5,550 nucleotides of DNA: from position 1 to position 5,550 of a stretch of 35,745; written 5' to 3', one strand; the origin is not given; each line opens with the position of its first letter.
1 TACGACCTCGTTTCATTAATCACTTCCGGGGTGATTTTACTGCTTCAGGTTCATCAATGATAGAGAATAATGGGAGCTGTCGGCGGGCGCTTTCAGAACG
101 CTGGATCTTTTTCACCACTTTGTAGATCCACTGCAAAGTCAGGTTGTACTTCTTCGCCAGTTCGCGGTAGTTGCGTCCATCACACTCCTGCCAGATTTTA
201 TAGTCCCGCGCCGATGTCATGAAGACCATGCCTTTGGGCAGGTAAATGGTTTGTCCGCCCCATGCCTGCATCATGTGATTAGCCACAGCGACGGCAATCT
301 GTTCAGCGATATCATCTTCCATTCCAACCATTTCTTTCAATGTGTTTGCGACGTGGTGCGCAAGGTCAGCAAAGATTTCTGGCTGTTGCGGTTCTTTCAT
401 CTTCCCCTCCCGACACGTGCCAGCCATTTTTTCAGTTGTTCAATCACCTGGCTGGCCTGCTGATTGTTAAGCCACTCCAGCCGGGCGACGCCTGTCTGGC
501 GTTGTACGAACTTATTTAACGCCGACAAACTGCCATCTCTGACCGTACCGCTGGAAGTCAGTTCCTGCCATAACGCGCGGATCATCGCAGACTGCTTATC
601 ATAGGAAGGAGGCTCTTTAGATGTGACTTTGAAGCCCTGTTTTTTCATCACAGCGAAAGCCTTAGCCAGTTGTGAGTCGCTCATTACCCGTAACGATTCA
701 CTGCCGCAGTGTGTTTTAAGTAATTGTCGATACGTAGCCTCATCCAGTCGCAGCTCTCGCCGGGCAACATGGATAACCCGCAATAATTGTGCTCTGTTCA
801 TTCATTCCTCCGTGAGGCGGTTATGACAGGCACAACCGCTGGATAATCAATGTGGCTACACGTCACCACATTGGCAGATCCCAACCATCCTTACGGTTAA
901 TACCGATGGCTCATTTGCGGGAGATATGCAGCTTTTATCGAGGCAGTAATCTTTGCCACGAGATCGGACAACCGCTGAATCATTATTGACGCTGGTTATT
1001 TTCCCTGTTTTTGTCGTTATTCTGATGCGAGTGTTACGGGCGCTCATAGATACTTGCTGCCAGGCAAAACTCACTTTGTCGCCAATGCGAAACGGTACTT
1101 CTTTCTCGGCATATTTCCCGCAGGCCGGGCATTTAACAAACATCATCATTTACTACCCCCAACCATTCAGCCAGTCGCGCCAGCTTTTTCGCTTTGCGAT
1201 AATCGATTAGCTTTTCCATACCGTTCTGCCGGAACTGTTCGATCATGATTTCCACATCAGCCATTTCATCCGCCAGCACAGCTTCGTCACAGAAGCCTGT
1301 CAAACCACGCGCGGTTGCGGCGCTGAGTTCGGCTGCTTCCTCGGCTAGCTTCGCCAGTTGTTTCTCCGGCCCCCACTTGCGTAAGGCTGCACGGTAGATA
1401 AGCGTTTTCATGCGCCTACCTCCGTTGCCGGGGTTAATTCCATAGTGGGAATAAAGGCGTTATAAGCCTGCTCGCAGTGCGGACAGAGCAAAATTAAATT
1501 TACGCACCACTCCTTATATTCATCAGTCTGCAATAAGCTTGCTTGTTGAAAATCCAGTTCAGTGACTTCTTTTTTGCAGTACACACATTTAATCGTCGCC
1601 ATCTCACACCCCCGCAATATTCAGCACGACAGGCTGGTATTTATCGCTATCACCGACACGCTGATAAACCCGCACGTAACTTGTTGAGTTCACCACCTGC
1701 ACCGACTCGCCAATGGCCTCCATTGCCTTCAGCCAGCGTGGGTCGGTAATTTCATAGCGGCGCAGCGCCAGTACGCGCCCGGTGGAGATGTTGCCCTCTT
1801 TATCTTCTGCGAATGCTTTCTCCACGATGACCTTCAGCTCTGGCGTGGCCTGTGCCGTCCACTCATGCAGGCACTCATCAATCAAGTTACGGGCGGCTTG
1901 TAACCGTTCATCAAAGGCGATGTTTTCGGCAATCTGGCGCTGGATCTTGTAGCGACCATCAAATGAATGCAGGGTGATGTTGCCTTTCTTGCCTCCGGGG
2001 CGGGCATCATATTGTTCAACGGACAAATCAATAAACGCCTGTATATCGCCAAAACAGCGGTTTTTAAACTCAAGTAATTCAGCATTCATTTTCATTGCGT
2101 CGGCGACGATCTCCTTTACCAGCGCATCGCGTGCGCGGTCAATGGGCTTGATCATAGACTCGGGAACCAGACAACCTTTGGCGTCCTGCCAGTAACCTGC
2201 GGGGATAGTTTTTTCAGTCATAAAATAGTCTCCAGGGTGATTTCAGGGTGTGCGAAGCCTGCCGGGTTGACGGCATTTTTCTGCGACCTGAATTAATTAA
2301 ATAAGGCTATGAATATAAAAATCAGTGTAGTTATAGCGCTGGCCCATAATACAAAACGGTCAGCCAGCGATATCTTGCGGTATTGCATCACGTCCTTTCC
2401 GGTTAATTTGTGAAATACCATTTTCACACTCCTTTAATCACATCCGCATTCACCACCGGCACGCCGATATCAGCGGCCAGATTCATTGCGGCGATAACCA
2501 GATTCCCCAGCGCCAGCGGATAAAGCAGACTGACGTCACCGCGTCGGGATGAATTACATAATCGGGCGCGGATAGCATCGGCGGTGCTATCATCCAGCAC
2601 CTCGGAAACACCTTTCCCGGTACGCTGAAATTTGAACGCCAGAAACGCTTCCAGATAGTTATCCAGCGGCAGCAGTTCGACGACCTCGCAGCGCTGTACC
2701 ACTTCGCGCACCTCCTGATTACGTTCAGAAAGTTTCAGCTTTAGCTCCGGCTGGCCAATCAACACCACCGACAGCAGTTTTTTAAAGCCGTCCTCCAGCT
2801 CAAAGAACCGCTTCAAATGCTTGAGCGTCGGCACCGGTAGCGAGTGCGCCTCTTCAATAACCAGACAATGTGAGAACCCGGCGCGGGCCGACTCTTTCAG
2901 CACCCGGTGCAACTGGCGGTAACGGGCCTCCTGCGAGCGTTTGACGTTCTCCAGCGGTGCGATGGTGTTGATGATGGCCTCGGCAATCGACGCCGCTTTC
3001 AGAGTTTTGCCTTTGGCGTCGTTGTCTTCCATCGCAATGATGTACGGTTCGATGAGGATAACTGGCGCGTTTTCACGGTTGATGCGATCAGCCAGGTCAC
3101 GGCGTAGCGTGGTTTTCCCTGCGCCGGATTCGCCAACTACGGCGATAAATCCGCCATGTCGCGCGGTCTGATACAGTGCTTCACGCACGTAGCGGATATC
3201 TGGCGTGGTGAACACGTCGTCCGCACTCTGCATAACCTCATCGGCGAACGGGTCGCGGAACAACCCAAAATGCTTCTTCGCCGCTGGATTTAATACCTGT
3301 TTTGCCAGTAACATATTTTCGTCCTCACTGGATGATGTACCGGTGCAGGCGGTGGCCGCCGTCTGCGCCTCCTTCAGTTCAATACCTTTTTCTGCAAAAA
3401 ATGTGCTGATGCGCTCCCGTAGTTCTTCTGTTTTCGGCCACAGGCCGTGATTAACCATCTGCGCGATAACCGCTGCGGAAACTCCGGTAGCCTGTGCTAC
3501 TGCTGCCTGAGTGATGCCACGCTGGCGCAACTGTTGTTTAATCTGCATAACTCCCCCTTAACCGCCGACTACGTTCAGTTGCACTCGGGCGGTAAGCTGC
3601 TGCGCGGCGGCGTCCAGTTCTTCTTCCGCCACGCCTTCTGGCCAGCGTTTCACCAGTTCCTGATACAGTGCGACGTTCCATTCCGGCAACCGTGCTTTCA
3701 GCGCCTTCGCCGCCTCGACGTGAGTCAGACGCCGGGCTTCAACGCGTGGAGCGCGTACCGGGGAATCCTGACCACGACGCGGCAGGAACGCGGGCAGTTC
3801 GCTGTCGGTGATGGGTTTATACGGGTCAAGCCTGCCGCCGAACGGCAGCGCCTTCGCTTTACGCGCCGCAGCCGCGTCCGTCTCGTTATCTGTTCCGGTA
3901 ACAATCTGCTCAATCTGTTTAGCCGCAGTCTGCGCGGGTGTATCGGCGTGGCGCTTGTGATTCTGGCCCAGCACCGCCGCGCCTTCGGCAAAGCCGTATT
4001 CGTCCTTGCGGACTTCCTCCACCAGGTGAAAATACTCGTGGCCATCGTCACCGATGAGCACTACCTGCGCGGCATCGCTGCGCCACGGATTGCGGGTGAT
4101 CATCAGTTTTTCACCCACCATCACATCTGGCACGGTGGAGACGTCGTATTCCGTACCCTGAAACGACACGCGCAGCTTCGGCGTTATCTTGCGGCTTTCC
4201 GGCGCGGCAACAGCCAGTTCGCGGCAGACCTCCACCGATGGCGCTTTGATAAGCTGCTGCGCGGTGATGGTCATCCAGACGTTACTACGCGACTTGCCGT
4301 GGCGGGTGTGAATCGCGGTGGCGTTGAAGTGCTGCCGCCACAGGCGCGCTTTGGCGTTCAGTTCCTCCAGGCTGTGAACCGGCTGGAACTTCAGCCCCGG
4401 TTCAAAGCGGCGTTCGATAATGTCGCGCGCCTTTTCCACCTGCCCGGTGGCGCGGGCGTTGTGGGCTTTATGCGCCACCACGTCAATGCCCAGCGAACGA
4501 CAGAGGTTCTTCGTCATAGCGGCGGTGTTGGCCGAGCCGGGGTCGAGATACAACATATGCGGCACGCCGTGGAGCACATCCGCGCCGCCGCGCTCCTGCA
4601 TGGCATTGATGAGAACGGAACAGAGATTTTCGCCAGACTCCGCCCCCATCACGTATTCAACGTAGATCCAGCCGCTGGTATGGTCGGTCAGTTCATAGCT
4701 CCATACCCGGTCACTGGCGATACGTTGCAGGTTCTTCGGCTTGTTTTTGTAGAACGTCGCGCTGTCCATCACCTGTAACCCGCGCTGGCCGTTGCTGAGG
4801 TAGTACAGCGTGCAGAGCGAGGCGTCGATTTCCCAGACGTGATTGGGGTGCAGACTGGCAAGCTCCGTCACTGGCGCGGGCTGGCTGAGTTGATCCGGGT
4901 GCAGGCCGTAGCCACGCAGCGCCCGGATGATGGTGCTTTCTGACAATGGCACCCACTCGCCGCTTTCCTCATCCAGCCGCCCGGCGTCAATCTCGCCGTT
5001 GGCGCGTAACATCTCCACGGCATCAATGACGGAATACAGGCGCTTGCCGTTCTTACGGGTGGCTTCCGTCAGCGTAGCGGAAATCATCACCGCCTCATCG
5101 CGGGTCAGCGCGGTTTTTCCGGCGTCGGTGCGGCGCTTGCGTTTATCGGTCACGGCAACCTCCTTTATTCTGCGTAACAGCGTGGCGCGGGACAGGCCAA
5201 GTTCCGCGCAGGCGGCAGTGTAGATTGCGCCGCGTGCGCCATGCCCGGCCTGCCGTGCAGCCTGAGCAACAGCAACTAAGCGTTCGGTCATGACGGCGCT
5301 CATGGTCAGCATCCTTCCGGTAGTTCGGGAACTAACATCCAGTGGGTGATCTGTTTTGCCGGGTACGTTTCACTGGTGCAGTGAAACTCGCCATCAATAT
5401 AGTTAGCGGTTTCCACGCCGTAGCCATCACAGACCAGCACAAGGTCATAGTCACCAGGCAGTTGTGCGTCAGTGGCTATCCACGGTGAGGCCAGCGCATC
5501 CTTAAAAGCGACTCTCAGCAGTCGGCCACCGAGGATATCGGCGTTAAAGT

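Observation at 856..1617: MazG-like pyrophosphohydrolase flanked by two small zinc-ribbon proteins in the early operon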

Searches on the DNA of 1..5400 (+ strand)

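Call 5: search_dna_similar(query=window:1-5400:+, collection=phages, mode=near, max_rows=15)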
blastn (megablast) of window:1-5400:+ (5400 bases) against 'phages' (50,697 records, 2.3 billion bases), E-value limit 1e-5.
Records with a match: 2; places in all: 2; records where one place covers at least 80% of the query: 0.
Best place of each record, by identity: 60-80% 2.
By first word of the organism name: Escherichia 1; Klebsiella 1.
By host as written in the record: - 1; Klebsiella pneumoniae 1.
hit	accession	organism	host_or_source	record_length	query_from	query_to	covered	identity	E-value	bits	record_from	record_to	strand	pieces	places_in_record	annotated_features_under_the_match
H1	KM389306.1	Escherichia phage Phi06_2974 B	-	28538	3815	5305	28%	76.1%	0e+0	765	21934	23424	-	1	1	record has no annotation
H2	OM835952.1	Klebsiella phage KP12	Klebsiella pneumoniae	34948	3815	5305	28%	75.7%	0e+0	732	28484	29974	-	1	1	transposase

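Call 6: search_dna_similar(query=window:856-1617:+, collection=ecoli_genomes, mode=near, max_rows=15)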
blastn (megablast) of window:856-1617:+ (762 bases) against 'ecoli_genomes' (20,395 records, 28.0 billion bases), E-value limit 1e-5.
Records with a match: 2; places in all: 2; records where one place covers at least 80% of the query: 2.
Genomes with a match: 2 of 5426; with a place that covers at least 80% of the query: 2. Places per genome that has any: lowest 1, median 1, highest 1. On chromosomes: 2 places; on plasmids: 0.
Best place of each record, by identity: 95-99% 2.
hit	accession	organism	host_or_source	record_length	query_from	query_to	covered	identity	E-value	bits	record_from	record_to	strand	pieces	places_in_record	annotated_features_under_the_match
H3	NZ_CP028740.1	Escherichia coli strain A35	Rattus lutreola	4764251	1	762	100%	96.3%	0e+0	1253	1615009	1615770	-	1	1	hypothetical protein (x2) | nucleoside triphosphate pyrophosphohydrolase family protein | DUF3164 family protein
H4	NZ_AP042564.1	Escherichia coli strain OkiPb01694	bovine feces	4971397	1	762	100%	96.3%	0e+0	1253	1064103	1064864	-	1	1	hypothetical protein (x2) | nucleoside triphosphate pyrophosphohydrolase family protein | DUF3164 family protein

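Call 7: get_annotated_region(hit=H3, flank=6000)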
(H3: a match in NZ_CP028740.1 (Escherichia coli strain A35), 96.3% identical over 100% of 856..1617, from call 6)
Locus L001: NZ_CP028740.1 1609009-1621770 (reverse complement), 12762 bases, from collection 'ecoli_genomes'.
description: Escherichia coli strain A35 chromosome, complete genome
organism: Escherichia coli strain A35 (NCBI taxid 562)
replicon: chromosome; assembly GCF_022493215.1
host: Rattus lutreola; source: feces; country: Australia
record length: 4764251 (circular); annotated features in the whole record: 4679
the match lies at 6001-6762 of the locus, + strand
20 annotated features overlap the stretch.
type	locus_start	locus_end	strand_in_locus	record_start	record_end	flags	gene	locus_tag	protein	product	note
CDS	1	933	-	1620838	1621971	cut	potG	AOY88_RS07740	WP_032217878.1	putrescine ABC transporter ATP-binding subunit PotG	-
CDS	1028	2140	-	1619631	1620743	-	potF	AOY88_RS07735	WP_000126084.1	spermidine/putrescine ABC transporter substrate-binding protein PotF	-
CDS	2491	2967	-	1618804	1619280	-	ybjN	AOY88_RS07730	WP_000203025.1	type III secretion system chaperone family protein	-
CDS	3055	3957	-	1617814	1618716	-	rimK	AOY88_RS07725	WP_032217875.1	30S ribosomal protein S6--L-glutamate ligase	-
CDS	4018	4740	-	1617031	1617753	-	nfsA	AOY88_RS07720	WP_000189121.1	nitroreductase NfsA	-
CDS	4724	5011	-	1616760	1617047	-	ybjC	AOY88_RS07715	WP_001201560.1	DUF1418 family protein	-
CDS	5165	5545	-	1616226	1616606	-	-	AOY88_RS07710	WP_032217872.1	Mor transcription activator family protein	-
CDS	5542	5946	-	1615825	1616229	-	-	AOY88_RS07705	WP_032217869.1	gp16 family protein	-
CDS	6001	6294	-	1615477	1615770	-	-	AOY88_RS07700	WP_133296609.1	hypothetical protein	-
CDS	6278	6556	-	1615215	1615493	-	-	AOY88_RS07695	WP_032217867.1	nucleoside triphosphate pyrophosphohydrolase family protein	-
CDS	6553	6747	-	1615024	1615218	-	-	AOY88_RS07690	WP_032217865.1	hypothetical protein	-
CDS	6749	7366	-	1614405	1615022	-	-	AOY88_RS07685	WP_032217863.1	DUF3164 family protein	-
CDS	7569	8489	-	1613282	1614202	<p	-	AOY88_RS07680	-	ExeA family protein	frameshifted; incomplete; partial in the middle of a contig; missing N-terminus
CDS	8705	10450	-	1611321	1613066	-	-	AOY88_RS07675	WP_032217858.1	DDE-type integrase/transposase/recombinase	-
CDS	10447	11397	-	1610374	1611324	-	-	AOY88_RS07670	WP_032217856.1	phage protein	-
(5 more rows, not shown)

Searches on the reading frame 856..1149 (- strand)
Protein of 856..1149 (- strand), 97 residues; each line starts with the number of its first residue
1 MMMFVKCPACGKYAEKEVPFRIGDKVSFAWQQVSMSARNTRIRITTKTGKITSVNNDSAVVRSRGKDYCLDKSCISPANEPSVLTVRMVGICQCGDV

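Call 3: search_protein_families(library=pfam, proteins=[window:856-1149:-], max_evalue=1)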
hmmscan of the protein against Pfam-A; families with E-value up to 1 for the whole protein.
window:856-1149:- (97 aa): 2 families
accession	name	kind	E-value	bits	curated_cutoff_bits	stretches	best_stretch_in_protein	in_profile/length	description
PF13354.11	Beta-lactamase2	-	0.0057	16.5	22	1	39-70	178-210/214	Beta-lactamase enzyme family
PF01247.24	Ribosomal_L35Ae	-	0.045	14.4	27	1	13-64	30-78/95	Ribosomal protein L35Ae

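Call 4: search_protein_families(library=phrogs, proteins=[window:856-1149:-], max_evalue=0.01)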
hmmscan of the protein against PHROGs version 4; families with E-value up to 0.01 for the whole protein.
window:856-1149:- (97 aa): 1 family
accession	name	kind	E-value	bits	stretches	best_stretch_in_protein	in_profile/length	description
phrog_3728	-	unknown function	5.3e-25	88.8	1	2-94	1-90/96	-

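Call 8: search_protein_families(library=ncbifam, proteins=[window:856-1149:-], max_evalue=1)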
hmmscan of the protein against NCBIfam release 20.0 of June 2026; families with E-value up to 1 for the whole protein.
window:856-1149:- (97 aa): 0 families

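Call 18: find_homologous_proteins(query=window:856-1149:-)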
Query window:856-1149:- (97 aa): 5 proteins with E <= 0.001 among 5 candidates.
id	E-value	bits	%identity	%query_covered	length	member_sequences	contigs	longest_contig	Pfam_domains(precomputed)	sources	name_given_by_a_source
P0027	3.4e-59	215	100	100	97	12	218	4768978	-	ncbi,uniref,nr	ncbi:hypothetical protein [Escherichia coli]|uniref:hypothetical protein n=1 Tax=Escherichia coli Ta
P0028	3.1e-45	170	83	97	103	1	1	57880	-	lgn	-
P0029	5.4e-38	147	69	96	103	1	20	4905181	-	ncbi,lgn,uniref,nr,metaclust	ncbi:hypothetical protein [Salmonella enterica]|uniref:hypothetical protein n=1 Tax=Salmonella enter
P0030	2.0e-37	145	69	96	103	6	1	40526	-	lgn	-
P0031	3.0e-34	135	70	96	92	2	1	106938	-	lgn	-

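Call 20: search_dna_similar(query=window:856-1149:-, collection=phages, mode=protein, max_evalue=0.001, max_rows=30)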
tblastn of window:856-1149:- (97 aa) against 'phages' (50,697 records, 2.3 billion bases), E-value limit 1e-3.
No match.

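Call 61: search_protein_families(library=padloc, proteins=[window:856-1149:-], max_evalue=0.1)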
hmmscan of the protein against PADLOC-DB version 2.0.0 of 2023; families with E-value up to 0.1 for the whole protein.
window:856-1149:- (97 aa): 0 families

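Call 65: predict_structure(alignment_id=A4)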
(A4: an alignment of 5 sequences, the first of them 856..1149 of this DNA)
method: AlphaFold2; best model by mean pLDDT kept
length: 97 residues; sequences in the alignment: 5
mean_pLDDT: 59.4   pTM: 0.49
mean pLDDT of the five models: 59.4, 56.1, 55.3, 55.1, 51.0
residues with pLDDT >= 90: 0; 70-90: 31; 50-70: 41; < 50: 25
segments of 3 or more residues with pLDDT < 50: 75-97
pLDDT, mean of each block of 10 residues (from residue 1): 52 57 70 66 70 76 78 45 39 34
secondary structure, 60 per line:
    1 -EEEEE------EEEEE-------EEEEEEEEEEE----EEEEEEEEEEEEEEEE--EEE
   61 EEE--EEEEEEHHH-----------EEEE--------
elements in order: E2-6 E13-17 E25-35 E40-55 E58-63 E66-71 E86-89

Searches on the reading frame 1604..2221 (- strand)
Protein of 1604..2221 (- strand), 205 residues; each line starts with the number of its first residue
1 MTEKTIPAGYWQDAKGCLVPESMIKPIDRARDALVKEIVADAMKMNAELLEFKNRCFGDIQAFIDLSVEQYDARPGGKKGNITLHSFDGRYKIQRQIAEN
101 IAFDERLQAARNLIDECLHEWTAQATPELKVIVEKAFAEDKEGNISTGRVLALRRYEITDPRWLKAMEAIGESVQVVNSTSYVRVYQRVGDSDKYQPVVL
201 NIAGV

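Call 3: search_protein_families(library=pfam, proteins=[window:1604-2221:-], max_evalue=1)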
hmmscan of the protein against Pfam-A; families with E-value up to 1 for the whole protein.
window:1604-2221:- (205 aa): 1 family
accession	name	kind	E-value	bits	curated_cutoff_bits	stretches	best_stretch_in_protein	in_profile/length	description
PF11363.13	DUF3164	-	1.7e-82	276.2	23.7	1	10-203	1-193/194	Protein of unknown function (DUF3164)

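Call 4: search_protein_families(library=phrogs, proteins=[window:1604-2221:-], max_evalue=0.01)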
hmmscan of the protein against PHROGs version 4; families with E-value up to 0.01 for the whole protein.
window:1604-2221:- (205 aa): 1 family
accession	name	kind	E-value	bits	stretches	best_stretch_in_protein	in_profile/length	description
phrog_846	-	unknown function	3.6e-90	302.1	1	2-205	4-207/207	-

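Call 61: search_protein_families(library=padloc, proteins=[window:1604-2221:-], max_evalue=0.1)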
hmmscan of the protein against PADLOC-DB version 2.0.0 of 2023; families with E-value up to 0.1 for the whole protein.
window:1604-2221:- (205 aa): 1 family
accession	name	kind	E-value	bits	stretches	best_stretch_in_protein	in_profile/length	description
PDLC02977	1TM-TIR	-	0.05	11.2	0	87-137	77-127/186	-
